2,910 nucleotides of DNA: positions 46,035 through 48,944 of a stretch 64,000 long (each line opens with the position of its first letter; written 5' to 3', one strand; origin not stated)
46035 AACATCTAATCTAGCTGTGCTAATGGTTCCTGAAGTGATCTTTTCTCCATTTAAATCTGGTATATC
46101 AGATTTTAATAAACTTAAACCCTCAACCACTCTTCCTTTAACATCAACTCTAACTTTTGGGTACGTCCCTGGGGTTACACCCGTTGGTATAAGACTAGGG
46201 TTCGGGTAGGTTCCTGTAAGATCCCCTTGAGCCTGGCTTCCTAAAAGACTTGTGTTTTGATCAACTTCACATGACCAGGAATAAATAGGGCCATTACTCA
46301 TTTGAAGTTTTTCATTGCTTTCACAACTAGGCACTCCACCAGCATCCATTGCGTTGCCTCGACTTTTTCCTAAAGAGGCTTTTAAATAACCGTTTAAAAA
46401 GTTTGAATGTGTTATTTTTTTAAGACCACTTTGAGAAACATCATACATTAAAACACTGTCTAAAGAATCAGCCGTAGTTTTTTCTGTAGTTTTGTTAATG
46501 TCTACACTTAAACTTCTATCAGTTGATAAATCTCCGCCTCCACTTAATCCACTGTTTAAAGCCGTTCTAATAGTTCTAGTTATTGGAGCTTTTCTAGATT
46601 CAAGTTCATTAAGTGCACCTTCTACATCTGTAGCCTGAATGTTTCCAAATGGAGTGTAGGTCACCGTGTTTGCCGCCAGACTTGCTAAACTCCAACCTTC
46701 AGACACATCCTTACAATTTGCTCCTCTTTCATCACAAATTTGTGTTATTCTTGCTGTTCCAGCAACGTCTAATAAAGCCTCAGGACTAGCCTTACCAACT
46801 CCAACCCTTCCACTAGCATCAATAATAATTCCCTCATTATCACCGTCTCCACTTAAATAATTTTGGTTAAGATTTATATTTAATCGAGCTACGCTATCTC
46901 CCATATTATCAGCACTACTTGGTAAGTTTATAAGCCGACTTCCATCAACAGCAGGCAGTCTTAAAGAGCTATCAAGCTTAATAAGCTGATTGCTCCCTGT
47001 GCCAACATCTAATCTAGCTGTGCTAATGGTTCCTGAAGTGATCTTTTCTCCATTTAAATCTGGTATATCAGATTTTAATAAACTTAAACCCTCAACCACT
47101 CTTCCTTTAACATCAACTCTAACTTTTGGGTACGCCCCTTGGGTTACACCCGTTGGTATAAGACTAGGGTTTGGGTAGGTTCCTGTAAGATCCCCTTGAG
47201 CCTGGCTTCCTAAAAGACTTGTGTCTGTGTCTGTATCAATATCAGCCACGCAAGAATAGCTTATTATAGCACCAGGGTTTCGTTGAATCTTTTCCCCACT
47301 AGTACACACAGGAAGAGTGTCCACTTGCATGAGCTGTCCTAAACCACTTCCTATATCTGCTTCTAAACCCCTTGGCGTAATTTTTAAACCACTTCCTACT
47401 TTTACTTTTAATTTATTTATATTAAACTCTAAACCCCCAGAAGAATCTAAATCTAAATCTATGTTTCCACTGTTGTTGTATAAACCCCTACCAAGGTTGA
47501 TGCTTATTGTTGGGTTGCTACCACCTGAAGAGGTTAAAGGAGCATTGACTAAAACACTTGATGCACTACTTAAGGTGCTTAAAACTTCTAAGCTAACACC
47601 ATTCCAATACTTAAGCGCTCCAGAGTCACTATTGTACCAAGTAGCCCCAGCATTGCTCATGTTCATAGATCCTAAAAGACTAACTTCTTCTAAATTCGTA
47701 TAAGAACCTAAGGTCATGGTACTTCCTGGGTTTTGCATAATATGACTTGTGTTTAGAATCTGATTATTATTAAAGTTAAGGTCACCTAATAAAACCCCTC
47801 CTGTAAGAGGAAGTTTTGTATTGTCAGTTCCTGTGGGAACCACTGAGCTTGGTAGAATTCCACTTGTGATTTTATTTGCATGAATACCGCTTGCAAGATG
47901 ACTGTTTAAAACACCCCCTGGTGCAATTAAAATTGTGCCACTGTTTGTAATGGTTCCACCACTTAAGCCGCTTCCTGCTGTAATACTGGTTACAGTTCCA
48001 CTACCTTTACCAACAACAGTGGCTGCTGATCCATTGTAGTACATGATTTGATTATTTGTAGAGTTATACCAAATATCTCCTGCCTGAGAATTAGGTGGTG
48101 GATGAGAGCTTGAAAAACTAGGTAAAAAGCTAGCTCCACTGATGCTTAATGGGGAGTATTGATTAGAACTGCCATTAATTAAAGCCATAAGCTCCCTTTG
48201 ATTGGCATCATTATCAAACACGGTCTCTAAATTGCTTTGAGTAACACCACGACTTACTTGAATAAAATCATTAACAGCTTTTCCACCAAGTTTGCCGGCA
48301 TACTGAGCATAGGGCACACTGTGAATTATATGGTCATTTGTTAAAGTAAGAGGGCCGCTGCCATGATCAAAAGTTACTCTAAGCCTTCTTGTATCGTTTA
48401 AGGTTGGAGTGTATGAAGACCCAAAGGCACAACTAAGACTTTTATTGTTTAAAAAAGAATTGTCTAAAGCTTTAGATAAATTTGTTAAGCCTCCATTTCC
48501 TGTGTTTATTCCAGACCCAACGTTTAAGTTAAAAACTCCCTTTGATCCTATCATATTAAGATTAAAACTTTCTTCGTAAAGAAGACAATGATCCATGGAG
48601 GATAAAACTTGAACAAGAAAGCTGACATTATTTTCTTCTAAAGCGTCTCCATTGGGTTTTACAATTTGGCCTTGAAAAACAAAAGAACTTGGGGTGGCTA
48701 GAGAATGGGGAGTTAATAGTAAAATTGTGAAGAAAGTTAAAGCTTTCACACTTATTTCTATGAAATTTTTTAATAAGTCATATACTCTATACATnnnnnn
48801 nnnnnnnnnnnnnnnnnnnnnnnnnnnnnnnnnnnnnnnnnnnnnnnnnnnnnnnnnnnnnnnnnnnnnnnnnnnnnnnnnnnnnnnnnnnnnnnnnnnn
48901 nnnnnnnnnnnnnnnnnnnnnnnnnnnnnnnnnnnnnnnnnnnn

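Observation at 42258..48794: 2178-aa modular fibre/adhesin combining phage-tail-fibre-like repeats with a DUF285/BspA-type C-terminal head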

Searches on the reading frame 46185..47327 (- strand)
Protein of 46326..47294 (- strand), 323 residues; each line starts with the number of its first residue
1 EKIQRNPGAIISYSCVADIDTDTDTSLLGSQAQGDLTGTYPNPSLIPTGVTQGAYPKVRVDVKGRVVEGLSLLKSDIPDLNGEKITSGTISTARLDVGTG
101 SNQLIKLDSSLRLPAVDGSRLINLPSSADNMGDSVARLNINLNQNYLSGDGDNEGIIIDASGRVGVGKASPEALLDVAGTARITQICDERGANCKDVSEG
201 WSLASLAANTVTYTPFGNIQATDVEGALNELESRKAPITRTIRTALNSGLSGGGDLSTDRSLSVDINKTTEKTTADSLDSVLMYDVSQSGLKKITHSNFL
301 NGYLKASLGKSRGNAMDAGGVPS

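Call 44: search_protein_families(library=phrogs, proteins=[window:46326-47294:-], max_evalue=0.01)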
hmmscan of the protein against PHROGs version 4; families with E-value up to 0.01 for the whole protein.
window:46326-47294:- (323 aa): 4 families
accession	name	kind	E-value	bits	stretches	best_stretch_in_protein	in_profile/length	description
phrog_7389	-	tail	3.9e-10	39.9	1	44-92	376-424/732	tail fiber protein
phrog_5181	-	unknown function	2.2e-07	30.6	1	48-99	304-352/763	-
phrog_8780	-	tail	4.9e-05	22.7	1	59-127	509-577/755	minor tail protein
phrog_33377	-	unknown function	0.0067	15.9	1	44-92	100-148/456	-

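Call 45: search_protein_families(library=pfam, proteins=[window:46326-47294:-], max_evalue=10)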
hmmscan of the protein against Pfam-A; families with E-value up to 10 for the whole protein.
window:46326-47294:- (323 aa): 0 families

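Call 80: predict_structure(alignment_id=A2)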
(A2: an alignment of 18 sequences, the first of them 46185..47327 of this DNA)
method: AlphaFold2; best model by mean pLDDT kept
length: 381 residues; sequences in the alignment: 18
mean_pLDDT: 57.9   pTM: 0.20
mean pLDDT of the five models: 57.9, 57.4, 53.9, 52.9, 52.6
residues with pLDDT >= 90: 1; 70-90: 101; 50-70: 124; < 50: 155
segments of 3 or more residues with pLDDT < 50: 31-48, 105-125, 127-165, 184-193, 216-232, 246-251, 316-328, 363-370, 372-381
pLDDT, mean of each block of 10 residues (from residue 1): 73 81 78 41 42 56 85 83 76 64 50 43 48 41 42 46 49 52 44 54 63 45 39 53 50 59 57 57 66 75 74 52 47 78 77 73 46 46 44
secondary structure, 60 per line:
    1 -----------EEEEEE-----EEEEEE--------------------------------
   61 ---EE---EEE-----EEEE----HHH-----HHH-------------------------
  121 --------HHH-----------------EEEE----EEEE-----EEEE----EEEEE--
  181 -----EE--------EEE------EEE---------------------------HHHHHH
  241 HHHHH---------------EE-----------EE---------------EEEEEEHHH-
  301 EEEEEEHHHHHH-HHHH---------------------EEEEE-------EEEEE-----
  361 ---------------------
elements in order: E12-17 E23-28 E69-71 E77-80 E149-152 E157-160 E166-169 E174-178 E196-198 E205-207 H235-245 E291-296 E301-306 H307-312 H314-317 E339-343 E351-355

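Call 87: find_related_loci(query=window:46326-47294:-, collection=viral_contigs, flank=6000)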
Query window:46326-47294:- (323 aa) in viral_contigs; peptide patterns used: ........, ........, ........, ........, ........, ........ (x = any residue, [..] = any of these).
10 stretches matched a pattern, but none encodes a relative of the query by tblastn (E <= 1e-3).

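Call 88: search_dna_similar(query=window:46326-47294:-, collection=phages, mode=protein, max_evalue=0.001, max_rows=15)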
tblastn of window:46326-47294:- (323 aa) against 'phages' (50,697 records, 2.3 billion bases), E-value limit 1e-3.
Records with a match: 17; places in all: 18; records where one place covers at least 80% of the query: 0.
Best place of each record, by identity: 60-80% 1; <60% 16.
By first word of the organism name: Pseudomonas 9; Puniceispirillum 2; Aeribacillus 2; Citexvirus 1; Alicyclobacillus 1; Bacillus 1; Pelagibacter 1.
By host as written in the record: Pseudomonas aeruginosa 3; Candidatus Puniceispirillum marinum IMCC1322 2; Pseudomonas aeruginosa (strain PA158) 2; Aeribacillus pallidus 2; Pseudomonas aeruginosa PA 158 1; Pseudomonas aeruginosa 188 1; Pseudomonas aeruginosa PACL 1; Alicyclobacillus acidoterrestris strain KKP 3133 1; and 4 more.
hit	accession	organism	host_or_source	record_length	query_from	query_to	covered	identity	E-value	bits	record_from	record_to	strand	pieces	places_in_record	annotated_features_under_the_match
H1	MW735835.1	Pseudomonas phage pPa_SNUABM_DT01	Pseudomonas aeruginosa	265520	42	100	18%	50.8%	5e-8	60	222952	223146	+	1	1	hypothetical protein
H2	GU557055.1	Puniceispirillum phage HMO-2011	Candidatus Puniceispirillum marinum ...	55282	76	136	19%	45.9%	3e-4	49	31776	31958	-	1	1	hypothetical protein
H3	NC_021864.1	Puniceispirillum phage HMO-2011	Candidatus Puniceispirillum marinum ...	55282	76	136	19%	45.9%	3e-4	49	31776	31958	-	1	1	tail fiber protein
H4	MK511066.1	Pseudomonas phage vB_Pae_BR319a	Pseudomonas aeruginosa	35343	44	103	19%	46.7%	2e-4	49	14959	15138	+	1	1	tail fiber protein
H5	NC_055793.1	Pseudomonas phage vB_Pae_BR319a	Pseudomonas aeruginosa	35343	44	103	19%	46.7%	2e-4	49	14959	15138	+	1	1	tail protein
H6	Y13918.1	Citexvirus phiCTX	Pseudomonas aeruginosa PA 158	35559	44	103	19%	46.7%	2e-4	49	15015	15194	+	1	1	none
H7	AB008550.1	Pseudomonas phage phiCTX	Pseudomonas aeruginosa (strain PA158)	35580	44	103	19%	46.7%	2e-4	49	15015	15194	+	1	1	unnamed protein product; orf20; similar to H gene of P2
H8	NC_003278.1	Pseudomonas phage phiCTX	Pseudomonas aeruginosa (strain PA158)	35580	44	103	19%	46.7%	2e-4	49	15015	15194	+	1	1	hypothetical protein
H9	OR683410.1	Pseudomonas phage Sirocco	Pseudomonas aeruginosa 188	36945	44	103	19%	46.7%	3e-4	49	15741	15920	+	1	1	tail fiber protein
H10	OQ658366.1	Pseudomonas phage sp.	Pseudomonas aeruginosa PACL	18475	44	97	17%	51.9%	1e-7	59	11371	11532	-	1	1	variable tail fiber protein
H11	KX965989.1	Aeribacillus phage AP45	Aeribacillus pallidus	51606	44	92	15%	57.1%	3e-6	55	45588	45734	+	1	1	tail fiber protein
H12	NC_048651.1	Aeribacillus phage AP45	Aeribacillus pallidus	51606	44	92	15%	57.1%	3e-6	55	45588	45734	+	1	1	tail fiber protein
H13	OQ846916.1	Alicyclobacillus phage KKP_3916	Alicyclobacillus acidoterrestris strain ...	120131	12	66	17%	50.0%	3e-4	49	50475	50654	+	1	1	hypothetical protein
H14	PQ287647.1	Pseudomonas phage Komp_PAO1_1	Pseudomonas aeruginosa PAO1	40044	44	115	22%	38.1%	9e-4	47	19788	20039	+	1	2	hypothetical protein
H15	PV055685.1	Pseudomonas phage QdP_Psa3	Pseudomonas syringae pv. actinidiae ...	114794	50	105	17%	46.4%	5e-4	48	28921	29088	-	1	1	tail fiber protein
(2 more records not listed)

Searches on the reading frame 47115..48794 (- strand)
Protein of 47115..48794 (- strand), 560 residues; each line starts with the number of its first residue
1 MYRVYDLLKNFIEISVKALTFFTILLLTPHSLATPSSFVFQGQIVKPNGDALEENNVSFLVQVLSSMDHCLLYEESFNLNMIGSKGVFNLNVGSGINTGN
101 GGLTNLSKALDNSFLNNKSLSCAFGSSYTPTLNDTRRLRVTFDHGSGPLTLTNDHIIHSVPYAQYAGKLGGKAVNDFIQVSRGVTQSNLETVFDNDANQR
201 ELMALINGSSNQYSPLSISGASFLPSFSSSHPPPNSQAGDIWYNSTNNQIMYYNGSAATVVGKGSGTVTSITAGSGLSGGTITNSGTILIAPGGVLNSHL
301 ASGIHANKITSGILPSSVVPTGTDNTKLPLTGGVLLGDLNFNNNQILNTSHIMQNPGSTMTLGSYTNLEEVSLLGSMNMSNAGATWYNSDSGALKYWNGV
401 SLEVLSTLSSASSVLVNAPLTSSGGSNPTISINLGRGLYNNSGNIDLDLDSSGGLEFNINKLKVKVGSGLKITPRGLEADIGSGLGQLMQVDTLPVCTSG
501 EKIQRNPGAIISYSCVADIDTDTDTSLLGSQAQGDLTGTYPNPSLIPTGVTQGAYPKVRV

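Call 33: find_related_loci(query=window:47115-48794:-, collection=genome_contigs, flank=10000)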
Query window:47115-48794:- (560 aa) in genome_contigs; peptide patterns used: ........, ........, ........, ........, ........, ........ (x = any residue, [..] = any of these).
94 stretches matched a pattern, but none encodes a relative of the query by tblastn (E <= 1e-3).

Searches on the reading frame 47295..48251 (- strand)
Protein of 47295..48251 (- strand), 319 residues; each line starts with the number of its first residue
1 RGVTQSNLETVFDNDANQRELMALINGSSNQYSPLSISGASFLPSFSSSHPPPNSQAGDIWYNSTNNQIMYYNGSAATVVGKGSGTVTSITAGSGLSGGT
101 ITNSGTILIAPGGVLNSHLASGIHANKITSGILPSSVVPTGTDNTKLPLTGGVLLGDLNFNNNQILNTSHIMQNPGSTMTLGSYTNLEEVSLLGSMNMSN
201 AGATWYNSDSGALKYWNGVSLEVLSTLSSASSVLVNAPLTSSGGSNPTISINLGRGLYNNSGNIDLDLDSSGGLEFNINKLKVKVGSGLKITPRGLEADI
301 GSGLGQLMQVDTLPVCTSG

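Call 44: search_protein_families(library=phrogs, proteins=[window:47295-48251:-], max_evalue=0.01)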
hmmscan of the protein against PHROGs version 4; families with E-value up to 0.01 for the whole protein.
window:47295-48251:- (319 aa): 7 families
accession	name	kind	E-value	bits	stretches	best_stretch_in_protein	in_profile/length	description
phrog_16122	-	head and packaging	4.2e-06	27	1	57-145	31-116/526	virion structural protein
phrog_21412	-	tail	7.9e-05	21.5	1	47-104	715-774/1452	tail fiber protein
phrog_8309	-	unknown function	8.3e-05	22.9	1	49-90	23-66/312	-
phrog_28908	-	unknown function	0.00011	21.7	1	67-118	559-610/742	-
phrog_15511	-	unknown function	0.00033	20.9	0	57-76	86-105/511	-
phrog_1325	-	unknown function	0.0039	17.7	1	34-93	35-95/334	-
phrog_31472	-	unknown function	0.0062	17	1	62-146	165-251/359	-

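Call 45: search_protein_families(library=pfam, proteins=[window:47295-48251:-], max_evalue=10)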
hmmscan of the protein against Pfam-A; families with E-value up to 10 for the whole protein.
window:47295-48251:- (319 aa): 0 families

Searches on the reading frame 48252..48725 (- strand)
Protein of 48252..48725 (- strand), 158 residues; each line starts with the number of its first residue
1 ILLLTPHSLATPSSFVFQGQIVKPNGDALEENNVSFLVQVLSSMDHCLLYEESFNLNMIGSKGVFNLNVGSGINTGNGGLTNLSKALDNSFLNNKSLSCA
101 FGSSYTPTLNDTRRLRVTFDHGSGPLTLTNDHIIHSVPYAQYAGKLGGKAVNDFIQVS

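Call 44: search_protein_families(library=phrogs, proteins=[window:48252-48725:-], max_evalue=0.01)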
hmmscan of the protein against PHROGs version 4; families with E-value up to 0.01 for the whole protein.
window:48252-48725:- (158 aa): 0 families

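Call 46: search_protein_representatives(protein=window:48252-48725:-)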
Query: 158 residues. Proteins with E-value up to 0.001 (for the whole library): 2061; up to 1e-10: 951; up to 1e-30: 19. The best 150 are listed.
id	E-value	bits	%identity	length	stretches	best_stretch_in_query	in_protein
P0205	8.2e-67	239.9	72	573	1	1-157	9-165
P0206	6.4e-58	211.0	62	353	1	1-157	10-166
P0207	4.2e-55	201.9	61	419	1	5-157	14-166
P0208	7.6e-42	158.8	53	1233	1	8-157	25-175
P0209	1.7e-36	141.4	46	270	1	3-156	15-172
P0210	1.7e-36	141.4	49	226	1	10-157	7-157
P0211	1.5e-35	138.4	51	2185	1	10-155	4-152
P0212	2.3e-35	137.8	47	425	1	2-157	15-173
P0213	2.6e-34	134.4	48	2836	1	7-156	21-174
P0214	2.9e-34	134.2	48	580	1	3-157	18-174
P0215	3.4e-34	134.0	50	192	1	9-157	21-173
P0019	6.1e-34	133.2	51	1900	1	3-157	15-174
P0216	1.9e-33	131.6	50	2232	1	10-157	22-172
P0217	1.9e-33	131.6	48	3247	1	7-157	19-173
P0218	1.6e-32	128.6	45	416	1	7-156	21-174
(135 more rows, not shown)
